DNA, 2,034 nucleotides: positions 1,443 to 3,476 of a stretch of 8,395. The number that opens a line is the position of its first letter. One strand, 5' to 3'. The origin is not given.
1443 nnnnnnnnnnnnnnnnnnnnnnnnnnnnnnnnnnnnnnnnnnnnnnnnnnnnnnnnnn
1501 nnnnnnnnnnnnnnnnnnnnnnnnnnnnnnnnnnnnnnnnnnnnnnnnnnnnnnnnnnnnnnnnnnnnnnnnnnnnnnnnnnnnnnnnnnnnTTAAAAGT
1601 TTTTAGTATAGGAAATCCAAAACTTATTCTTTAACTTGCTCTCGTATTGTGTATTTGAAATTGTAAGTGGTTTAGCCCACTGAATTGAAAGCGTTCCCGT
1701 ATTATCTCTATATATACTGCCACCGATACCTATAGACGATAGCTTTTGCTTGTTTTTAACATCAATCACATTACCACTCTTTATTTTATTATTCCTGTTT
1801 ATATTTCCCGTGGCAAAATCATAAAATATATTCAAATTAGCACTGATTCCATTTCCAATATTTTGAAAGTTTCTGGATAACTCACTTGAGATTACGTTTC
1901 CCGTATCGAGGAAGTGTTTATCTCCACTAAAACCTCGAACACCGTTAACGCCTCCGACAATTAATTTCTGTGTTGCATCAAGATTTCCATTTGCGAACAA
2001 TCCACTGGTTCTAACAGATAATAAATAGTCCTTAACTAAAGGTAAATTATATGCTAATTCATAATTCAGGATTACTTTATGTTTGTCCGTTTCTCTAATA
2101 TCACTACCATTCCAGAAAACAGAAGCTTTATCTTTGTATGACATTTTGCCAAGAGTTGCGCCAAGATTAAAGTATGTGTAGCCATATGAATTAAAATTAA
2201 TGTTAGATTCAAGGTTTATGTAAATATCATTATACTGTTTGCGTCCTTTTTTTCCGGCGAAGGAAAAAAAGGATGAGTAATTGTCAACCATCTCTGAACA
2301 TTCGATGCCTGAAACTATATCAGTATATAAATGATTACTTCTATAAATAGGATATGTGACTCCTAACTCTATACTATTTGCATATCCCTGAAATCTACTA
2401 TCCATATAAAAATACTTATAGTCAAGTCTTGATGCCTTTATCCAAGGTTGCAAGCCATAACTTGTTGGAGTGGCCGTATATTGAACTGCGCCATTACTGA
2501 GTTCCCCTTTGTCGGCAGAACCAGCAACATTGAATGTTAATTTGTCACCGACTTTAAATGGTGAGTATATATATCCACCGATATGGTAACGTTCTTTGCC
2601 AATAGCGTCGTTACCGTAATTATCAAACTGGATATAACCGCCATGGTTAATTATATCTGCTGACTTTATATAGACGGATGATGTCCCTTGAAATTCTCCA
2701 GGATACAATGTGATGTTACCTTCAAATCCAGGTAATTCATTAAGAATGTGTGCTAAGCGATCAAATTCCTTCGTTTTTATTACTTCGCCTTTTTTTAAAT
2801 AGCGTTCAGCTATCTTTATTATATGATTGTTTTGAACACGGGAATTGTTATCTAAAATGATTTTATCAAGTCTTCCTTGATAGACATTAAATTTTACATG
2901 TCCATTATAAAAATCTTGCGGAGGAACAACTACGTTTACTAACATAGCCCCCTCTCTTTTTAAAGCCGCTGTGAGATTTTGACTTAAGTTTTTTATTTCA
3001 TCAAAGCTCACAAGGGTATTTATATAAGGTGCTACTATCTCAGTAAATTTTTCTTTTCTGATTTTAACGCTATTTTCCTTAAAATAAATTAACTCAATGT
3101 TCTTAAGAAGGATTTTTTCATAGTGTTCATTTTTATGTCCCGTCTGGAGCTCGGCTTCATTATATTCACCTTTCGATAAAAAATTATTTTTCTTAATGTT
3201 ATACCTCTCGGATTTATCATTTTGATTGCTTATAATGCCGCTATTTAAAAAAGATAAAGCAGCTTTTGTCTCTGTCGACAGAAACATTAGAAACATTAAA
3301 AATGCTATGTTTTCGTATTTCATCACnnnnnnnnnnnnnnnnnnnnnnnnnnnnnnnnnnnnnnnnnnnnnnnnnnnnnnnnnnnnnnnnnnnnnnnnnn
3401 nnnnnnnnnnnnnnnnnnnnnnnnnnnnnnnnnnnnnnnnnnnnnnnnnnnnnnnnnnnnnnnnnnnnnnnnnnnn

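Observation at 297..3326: Compact tpsB-tpsA two-partner secretion operon with a miniature 413-aa TpsA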

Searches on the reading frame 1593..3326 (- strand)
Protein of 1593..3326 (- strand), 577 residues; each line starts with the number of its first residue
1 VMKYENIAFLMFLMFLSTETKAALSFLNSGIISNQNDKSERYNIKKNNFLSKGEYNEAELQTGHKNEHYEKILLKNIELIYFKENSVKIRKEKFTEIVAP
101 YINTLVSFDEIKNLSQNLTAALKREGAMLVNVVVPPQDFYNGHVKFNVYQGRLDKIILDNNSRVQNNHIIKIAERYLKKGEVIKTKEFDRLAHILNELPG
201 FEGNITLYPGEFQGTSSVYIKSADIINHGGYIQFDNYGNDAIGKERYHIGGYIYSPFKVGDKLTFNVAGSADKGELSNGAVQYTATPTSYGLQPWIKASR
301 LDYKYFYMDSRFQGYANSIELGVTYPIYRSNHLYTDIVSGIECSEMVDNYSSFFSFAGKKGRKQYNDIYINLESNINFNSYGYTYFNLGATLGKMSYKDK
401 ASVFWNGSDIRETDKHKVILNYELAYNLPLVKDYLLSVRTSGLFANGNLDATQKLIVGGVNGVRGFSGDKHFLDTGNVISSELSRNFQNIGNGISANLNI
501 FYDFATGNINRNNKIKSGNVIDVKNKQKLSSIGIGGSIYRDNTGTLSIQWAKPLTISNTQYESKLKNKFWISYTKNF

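Call 5: search_protein_families(proteins=[window:1596-3326:-], library=ncbifam, max_evalue=0.01)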
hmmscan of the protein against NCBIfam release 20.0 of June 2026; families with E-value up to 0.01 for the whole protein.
window:1596-3326:- (577 aa): 0 families

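Call 7: profile_search(protein=window:1593-3326:-)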
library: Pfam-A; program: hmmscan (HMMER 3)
A. the first sequence (577 residues): domains with independent E <= 10: 3; with E <= 0.001: 2
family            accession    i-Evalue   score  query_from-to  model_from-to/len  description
ShlB              PF03865.19    8.1e-09    35.8     214-513         1-295/311  Haemolysin secretion/activation protein ShlB/FhaC/HecB
POTRA_2           PF08479.16    1.2e-08    35.1      86-151        11-76/76  POTRA domain, ShlB-type
DUF1801           PF08818.16        0.3    12.0     371-413        18-47/85  Domain of unknown function (DU1801)
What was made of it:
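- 1593..3323 (-): tpsB: Omp85-family TpsB transporter, 576 aa (the ORF can also start at GTG 3326, 577 aa). Predicted signal peptide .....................|A, a low-confidence N-terminal helix, two POTRA domains, a beta-barrel, loop-6 VRGF, C-terminal Phe. Pfam POTRA_2 and ShlB (call 7).
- Checked: Pfam POTRA_2 1.2e-8 and ShlB 8e-9 (call 7); no NCBIfam hit (call 5).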

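Call 42: search_solved_structures(query=window:1596-3323:-, max_evalue=1, show_alignments=1)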
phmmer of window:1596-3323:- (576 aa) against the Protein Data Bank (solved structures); distinct sequences matched with E-value up to 1: 2.
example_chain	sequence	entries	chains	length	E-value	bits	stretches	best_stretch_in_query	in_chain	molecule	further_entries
6wil_A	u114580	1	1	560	1e-07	34.4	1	106-399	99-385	Hemolysin activator protein CdiB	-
6wim_A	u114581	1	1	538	4.6e-05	25.7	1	90-483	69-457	Outer membrane transporter CdiB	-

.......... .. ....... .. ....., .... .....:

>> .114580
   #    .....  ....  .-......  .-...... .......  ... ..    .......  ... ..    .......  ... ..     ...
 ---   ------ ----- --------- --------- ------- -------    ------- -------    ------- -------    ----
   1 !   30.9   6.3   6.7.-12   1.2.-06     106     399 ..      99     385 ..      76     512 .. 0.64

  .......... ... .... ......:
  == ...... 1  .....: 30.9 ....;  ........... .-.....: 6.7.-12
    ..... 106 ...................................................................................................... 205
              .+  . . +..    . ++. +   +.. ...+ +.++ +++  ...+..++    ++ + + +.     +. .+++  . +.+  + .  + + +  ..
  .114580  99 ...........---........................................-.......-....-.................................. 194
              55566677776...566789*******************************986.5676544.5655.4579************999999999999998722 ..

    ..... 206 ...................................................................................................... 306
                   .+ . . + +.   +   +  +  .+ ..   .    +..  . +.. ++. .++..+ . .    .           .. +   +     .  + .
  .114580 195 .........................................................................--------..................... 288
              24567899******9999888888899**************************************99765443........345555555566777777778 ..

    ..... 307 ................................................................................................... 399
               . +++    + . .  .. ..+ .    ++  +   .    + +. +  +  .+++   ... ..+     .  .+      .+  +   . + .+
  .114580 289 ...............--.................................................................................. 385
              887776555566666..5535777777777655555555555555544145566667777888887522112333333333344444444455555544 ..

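Call 43: find_homologous_proteins(query=window:1596-3323:-, max_evalue=0.001)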
Query window:1596-3323:- (576 aa): 9 proteins with E <= 0.001 among 8000 candidates.
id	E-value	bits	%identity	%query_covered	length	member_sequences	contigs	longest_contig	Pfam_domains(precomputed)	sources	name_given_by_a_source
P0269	0.0e+0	1269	99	100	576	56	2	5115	PF08479.17,PF03865.20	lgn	-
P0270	0.0e+0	1063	82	100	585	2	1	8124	PF08479.17,PF03865.20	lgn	-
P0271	4.9e-287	971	76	98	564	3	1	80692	PF08479.17,PF03865.20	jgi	-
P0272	2.9e-136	474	41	100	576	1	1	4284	PF08479.17,PF03865.20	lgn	-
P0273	1.4e-134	468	42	100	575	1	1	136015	PF08479.17,PF03865.20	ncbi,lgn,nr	ncbi:TPA: ShlB/FhaC/HecB family hemolysin secretion/activation protein [Klebsiella quasipneumoniae s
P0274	2.4e-17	81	22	86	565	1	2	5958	PF08479.17,PF03865.20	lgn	-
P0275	1.6e-11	62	21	84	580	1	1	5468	PF08479.17,PF07244.21,PF03865.20,PF01103.30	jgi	jgi:hemolysin activation/secretion protein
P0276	7.0e-11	60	26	41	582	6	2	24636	PF08479.17,PF03865.20,PF01103.30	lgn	-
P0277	2.3e-10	58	25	41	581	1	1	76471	PF08479.17,PF03865.20,PF01103.30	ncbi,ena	-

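Call 44: search_dna_similar(query=window:1596-3323:-, collection=plasmids, mode=protein, max_evalue=0.001, max_rows=25)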
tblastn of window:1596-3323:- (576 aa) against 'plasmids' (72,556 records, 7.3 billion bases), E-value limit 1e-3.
Records with a match: 156; places in all: 167; records where one place covers at least 80% of the query: 114.
Best place of each record, by identity: <60% 156.
By first word of the organism name: Escherichia 67; Salmonella 21; Ralstonia 16; Cronobacter 8; Komagataeibacter 6; Burkholderia 5; Caballeronia 4; Paraburkholderia 4; Edwardsiella 3; Pannonibacter 2; and 18 more.
By predicted mobility (MOB-suite, as given by PLSDB): conjugative 61; non-mobilizable 61; mobilizable 34.
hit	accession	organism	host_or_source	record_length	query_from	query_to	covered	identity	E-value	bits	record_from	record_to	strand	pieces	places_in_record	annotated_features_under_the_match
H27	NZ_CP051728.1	Escherichia coli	Homo sapiens,whole organism,rectal swab ...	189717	1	576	100%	27.5%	7e-70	252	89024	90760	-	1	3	ShlB/FhaC/HecB family hemolysin secretion/activation protein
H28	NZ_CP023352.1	Escherichia coli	Homo sapiens,Diarrheal stool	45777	6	576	99%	27.7%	4e-73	261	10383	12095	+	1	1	etpB: two-partner secretion system transporter EtpB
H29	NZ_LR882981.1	Escherichia coli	-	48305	6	576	99%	27.7%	4e-73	261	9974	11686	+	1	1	etpB: two-partner secretion system transporter EtpB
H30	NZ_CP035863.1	Escherichia coli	Homo sapiens,stool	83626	6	576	99%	27.7%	4e-73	261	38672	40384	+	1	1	etpB: two-partner secretion system transporter EtpB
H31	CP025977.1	Escherichia coli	Homo sapiens,stool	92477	6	576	99%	27.7%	4e-73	261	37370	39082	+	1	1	none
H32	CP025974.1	Escherichia coli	Homo sapiens,stool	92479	6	576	99%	27.7%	4e-73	261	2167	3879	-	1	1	none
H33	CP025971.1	Escherichia coli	Homo sapiens,stool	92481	6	576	99%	27.7%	4e-73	261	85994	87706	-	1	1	none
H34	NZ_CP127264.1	Escherichia coli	Homo sapiens,stool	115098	6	576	99%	27.7%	4e-73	261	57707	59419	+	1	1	etpB: two-partner secretion system transporter EtpB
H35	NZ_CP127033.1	Escherichia coli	Homo sapiens,stool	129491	6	576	99%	27.7%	5e-73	261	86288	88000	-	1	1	etpB: two-partner secretion system transporter EtpB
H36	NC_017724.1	Escherichia coli ETEC H10407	-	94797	6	576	99%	27.7%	7e-73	261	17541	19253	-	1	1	etpB: two-partner secretion system transporter EtpB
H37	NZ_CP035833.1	Escherichia coli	Homo sapiens,stool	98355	6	576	99%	27.7%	7e-73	261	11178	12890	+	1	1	etpB: two-partner secretion system transporter EtpB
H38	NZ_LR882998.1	Escherichia coli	-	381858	6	576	99%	27.7%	7e-73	261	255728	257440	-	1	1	etpB: two-partner secretion system transporter EtpB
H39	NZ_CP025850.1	Escherichia coli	Homo sapiens,stool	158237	6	576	99%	27.7%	7e-73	261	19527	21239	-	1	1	etpB: two-partner secretion system transporter EtpB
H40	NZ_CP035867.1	Escherichia coli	Homo sapiens,stool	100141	6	576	99%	27.7%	1e-72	260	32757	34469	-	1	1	etpB: two-partner secretion system transporter EtpB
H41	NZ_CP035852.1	Escherichia coli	Homo sapiens,stool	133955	6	576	99%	27.7%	1e-72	260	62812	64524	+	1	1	etpB: POTRA domain-containing protein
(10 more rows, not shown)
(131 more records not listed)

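Call 46: find_encoding_contigs(protein=P0271, flank=10000, max_places=3)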
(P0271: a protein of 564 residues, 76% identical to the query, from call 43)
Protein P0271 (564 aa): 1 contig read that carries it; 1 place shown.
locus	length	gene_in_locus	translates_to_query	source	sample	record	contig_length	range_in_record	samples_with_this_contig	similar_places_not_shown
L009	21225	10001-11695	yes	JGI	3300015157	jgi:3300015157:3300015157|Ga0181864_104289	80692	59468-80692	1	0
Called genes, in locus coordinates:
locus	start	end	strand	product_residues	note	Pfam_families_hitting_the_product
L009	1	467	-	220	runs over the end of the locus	-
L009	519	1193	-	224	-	PF02357:NusG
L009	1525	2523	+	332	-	PF02387:IncFII_repA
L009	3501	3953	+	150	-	-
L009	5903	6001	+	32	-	-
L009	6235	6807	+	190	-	-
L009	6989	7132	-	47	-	PF13333:rve_2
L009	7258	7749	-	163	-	PF13276:HTH_21, PF00665:rve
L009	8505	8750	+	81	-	-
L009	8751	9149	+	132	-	PF01385:OrfB_IS605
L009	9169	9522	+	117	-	PF07282:Cas12f1-like_TNB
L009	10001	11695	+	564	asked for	PF08479:POTRA_2 (weak), PF03865:ShlB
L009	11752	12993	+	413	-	PF05860:TPS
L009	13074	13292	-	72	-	-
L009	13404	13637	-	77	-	PF13518:HTH_28, PF13551:HTH_29 (weak)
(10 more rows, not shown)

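Call 49: get_annotated_region(hit=H36, flank=9000)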
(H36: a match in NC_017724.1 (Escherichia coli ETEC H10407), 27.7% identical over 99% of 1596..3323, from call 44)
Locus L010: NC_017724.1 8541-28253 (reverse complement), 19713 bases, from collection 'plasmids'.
description: Escherichia coli ETEC H10407 plasmid p948, complete sequence
organism: Escherichia coli ETEC H10407 (NCBI taxid 316401)
taxonomy: Bacteria; Pseudomonadota; Gammaproteobacteria; Enterobacterales; Enterobacteriaceae; Escherichia; Escherichia coli; Escherichia coli ETEC H10407
host: -; source: -; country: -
typing (MOB-suite, as given by PLSDB): mobilizable; replicon IncFIA,IncFIC
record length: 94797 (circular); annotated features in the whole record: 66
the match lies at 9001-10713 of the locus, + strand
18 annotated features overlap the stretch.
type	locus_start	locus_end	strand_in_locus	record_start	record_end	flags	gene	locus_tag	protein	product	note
CDS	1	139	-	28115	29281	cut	sopA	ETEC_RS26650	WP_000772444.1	plasmid-partitioning protein SopA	-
CDS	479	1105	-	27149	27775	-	-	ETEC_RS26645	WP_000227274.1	hypothetical protein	-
CDS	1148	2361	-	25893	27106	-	-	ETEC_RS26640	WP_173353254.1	IS3 family transposase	-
CDS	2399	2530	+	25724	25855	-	-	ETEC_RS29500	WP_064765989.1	Hok/Gef family protein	-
CDS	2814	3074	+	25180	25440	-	-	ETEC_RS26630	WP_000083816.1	replication regulatory protein RepA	-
CDS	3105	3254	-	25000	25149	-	-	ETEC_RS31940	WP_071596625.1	replication protein RepA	-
CDS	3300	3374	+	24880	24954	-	tap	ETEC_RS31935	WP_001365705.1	RepA leader peptide Tap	GO:0006276 - plasmid maintenance [Evidence IEA]; GO:0031556 - transcriptional attenuation by ribosome [Evidence IEA]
CDS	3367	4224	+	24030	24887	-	repA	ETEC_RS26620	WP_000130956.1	incFII family plasmid replication initiator RepA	GO:0006276 - plasmid maintenance [Evidence IEA]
CDS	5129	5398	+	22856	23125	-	yacA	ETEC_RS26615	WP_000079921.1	type II toxin-antitoxin system antitoxin YacA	-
CDS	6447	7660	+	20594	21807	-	-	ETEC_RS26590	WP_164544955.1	IS3 family transposase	-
CDS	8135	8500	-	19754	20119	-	-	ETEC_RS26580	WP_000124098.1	hypothetical protein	-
CDS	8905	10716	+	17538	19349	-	etpB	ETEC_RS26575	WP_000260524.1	two-partner secretion system transporter EtpB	-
CDS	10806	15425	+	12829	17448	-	-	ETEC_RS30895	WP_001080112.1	filamentous hemagglutinin N-terminal domain-containing protein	-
CDS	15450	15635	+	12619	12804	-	-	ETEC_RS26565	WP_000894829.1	hypothetical protein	-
CDS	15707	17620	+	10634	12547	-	-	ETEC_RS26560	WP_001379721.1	hypothetical protein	-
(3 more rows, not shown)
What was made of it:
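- The module occupies the same plasmid neighbourhood (repA, yacA, IS91 ORF121) as etpBAC does in p948 (call 49).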

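Call 56: find_homologous_proteins(query=A2, max_evalue=1e-10)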
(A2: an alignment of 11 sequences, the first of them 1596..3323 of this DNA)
Query A2 (11 sequences) (576 aa, profile of the alignment): 12 proteins with E <= 1e-10 among 8000 candidates.
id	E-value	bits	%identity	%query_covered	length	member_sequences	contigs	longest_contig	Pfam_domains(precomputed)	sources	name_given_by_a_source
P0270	5.8e-254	862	82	100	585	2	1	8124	PF08479.17,PF03865.20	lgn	-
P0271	3.4e-246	837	76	98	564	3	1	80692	PF08479.17,PF03865.20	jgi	-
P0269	1.3e-245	835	99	100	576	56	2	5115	PF08479.17,PF03865.20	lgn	-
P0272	1.4e-242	825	41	100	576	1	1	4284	PF08479.17,PF03865.20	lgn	-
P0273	1.9e-241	821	42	100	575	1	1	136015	PF08479.17,PF03865.20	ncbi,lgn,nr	ncbi:TPA: ShlB/FhaC/HecB family hemolysin secretion/activation protein [Klebsiella quasipneumoniae s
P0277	6.6e-199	680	25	41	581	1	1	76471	PF08479.17,PF03865.20,PF01103.30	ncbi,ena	-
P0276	5.5e-197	674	26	41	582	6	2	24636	PF08479.17,PF03865.20,PF01103.30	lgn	-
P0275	7.2e-187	641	21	84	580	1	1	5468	PF08479.17,PF07244.21,PF03865.20,PF01103.30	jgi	jgi:hemolysin activation/secretion protein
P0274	7.4e-177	608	22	86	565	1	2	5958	PF08479.17,PF03865.20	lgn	-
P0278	1.1e-38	151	22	71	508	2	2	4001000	PF08479.17,PF07244.21,PF03865.20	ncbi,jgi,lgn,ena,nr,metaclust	ncbi:hypothetical protein IMCC26134_09900 [Verrucomicrobia bacterium IMCC26134]|nr:hypothetical prot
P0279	2.8e-21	94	22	28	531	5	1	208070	PF03865.20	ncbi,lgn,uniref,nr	ncbi:ShlB/FhaC/HecB family hemolysin secretion/activation protein [uncultured Roseibium sp.]|uniref:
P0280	7.9e-17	79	21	27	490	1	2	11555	PF08479.17,PF07244.21,PF03865.20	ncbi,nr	ncbi:MAG TPA: ShlB/FhaC/HecB family hemolysin secretion/activation protein, partial [Chlamydiales ba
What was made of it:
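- Tried and rejected: The second word-index search for TpsB relatives added almost nothing (call 56), so the TpsB model rests on 11 sequences.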

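Call 69: predict_structure(alignment_id=A2)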
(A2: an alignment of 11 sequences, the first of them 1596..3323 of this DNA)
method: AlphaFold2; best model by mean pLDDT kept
length: 576 residues; sequences in the alignment: 11
mean_pLDDT: 79.5   pTM: 0.74
mean pLDDT of the five models: 79.5, 78.3, 76.4, 75.3, 75.3
residues with pLDDT >= 90: 214; 70-90: 257; 50-70: 38; < 50: 67
segments of 3 or more residues with pLDDT < 50: 1-67
pLDDT, mean of each block of 10 residues (from residue 1): 32 25 25 30 31 30 44 90 86 92 90 93 90 87 91 93 91 91 88 86 87 89 86 82 84 90 87 76 86 91 71 88 83 87 88 74 92 76 87 90 83 90 87 87 88 82 85 92 84 88 89 69 81 90 89 81 83 87
secondary structure, 60 per line:
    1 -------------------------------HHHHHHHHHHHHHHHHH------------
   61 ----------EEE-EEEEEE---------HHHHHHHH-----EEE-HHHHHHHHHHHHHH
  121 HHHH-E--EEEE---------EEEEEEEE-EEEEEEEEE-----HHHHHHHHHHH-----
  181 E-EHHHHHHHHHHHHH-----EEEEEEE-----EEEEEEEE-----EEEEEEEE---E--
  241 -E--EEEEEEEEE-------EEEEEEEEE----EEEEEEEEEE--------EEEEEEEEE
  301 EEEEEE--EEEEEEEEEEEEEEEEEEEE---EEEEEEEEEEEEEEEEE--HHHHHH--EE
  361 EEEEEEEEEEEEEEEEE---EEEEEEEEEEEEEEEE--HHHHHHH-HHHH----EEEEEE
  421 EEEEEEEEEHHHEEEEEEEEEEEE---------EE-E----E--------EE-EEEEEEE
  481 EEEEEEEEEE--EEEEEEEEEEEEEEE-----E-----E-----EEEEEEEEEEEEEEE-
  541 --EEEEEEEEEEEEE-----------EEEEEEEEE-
elements in order: H32-48 E71-73 E75-80 H90-97 E103-105 H107-124 E129-132 E142-149 E151-159 H165-175 H184-196 E202-208 E214-221 E227-234 E245-253 E261-269 E274-283 E292-306 E309-328 E332-348 H351-356 E359-377 E381-396 H399-405 H407-410 E415-429 E433-444 E474-490 E493-507 E525-539 E543-555 E567-575

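Call 71: fold_search(model_id=the predicted structure, library=pdb)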
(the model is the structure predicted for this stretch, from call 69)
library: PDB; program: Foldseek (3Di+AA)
matches with E <= 10: 877; with E <= 0.001: 386
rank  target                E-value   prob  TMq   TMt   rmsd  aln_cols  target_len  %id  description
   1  6wim                  5.0e-28  1.00  0.71  0.76   5.7       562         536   15  CdiB from Escherichia coli (released 2020-11-04)
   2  4ql0                  1.1e-26  1.00  0.65  0.71  15.1       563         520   15  Crystal Structure Analysis of the Membrane Transporter FhaC (double mutant V169T, I176N) (released 2015-06-17)
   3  6wil                  2.7e-25  1.00  0.63  0.68   7.1       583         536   15  CdiB from Acinetobacter baumannii (released 2020-11-04)
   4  4qky                  1.6e-23  1.00  0.61  0.73  15.6       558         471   14  Crystal Structure Analysis of the Membrane Transporter FhaC (released 2014-10-22)
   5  4k3c                  3.0e-19  1.00  0.49  0.53   9.0       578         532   14  The crystal structure of BamA from Haemophilus ducreyi lacking POTRA domains 1-3 (released 2013-09-04)
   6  9a2o_MODEL_1_A        3.3e-18  1.00  0.53  0.39   9.5       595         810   14  Model of E. coli BamA by in-cell photo-crosslinking MS and deep learning (released 2023-02-24)
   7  3njt                  6.6e-18  1.00  0.57  0.70   5.8       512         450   12  Crystal structure of the R450A mutant of the membrane protein FhaC (released 2010-11-03)
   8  9ccg_A                6.6e-18  1.00  0.51  0.46   8.0       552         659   14  Fusobacterium nucleatum BamA-Fab 9 complex (released 2025-09-17)
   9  9ccg_D                7.8e-18  1.00  0.51  0.45   8.0       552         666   14  Fusobacterium nucleatum BamA-Fab 9 complex (released 2025-09-17)
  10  6lyq_A                1.1e-17  1.00  0.51  0.39  10.2       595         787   14  Structure of the BAM complex (released 2021-01-06)
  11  8pzu_A                1.3e-17  1.00  0.53  0.40  10.7       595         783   13  Wait Complex: BAM bound Darobactin-B and Compact SurA (released 2024-09-25)
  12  5d0o_A                2.0e-17  1.00  0.52  0.40  10.2       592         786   12  BamABCDE complex, outer membrane beta barrel assembly machinery entire complex (released 2016-03-09)
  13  8pzv_A                2.8e-17  1.00  0.53  0.40  10.5       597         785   13  Wait Complex: BAM bound Darobactin-B and Extended SurA (released 2024-09-25)
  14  8qp5_A                3.7e-17  1.00  0.48  0.46   9.3       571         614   14  Release Complex: BAM bound EspP (SurA released) (released 2024-09-25)
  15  6lyr_A                6.3e-17  1.00  0.51  0.39  10.2       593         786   14  Structure of the BAM complex (released 2021-01-06)
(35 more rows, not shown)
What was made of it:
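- On Two-partner secretion (type Vb) system: AF2 model, top folds CdiB and FhaC (calls 69, 71).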

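Call 74: search_protein_families(proteins=[L016:19108-21228:-, L016:12436-13776:+, L016:18285-18932:-], library=ncbifam, max_evalue=0.001)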
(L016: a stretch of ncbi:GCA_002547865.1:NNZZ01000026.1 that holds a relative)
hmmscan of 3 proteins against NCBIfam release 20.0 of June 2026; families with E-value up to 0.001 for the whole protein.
L016:19108-21228:- (706 aa): 1 family
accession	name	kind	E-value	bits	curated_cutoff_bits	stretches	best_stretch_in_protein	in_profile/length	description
TIGR01414.1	autotrans_barl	domain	1e-74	252.2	16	1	296-706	2-432/432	autotransporter outer membrane beta-barrel domain-containing protein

L016:12436-13776:+ (447 aa): 0 families

L016:18285-18932:- (215 aa): 0 families
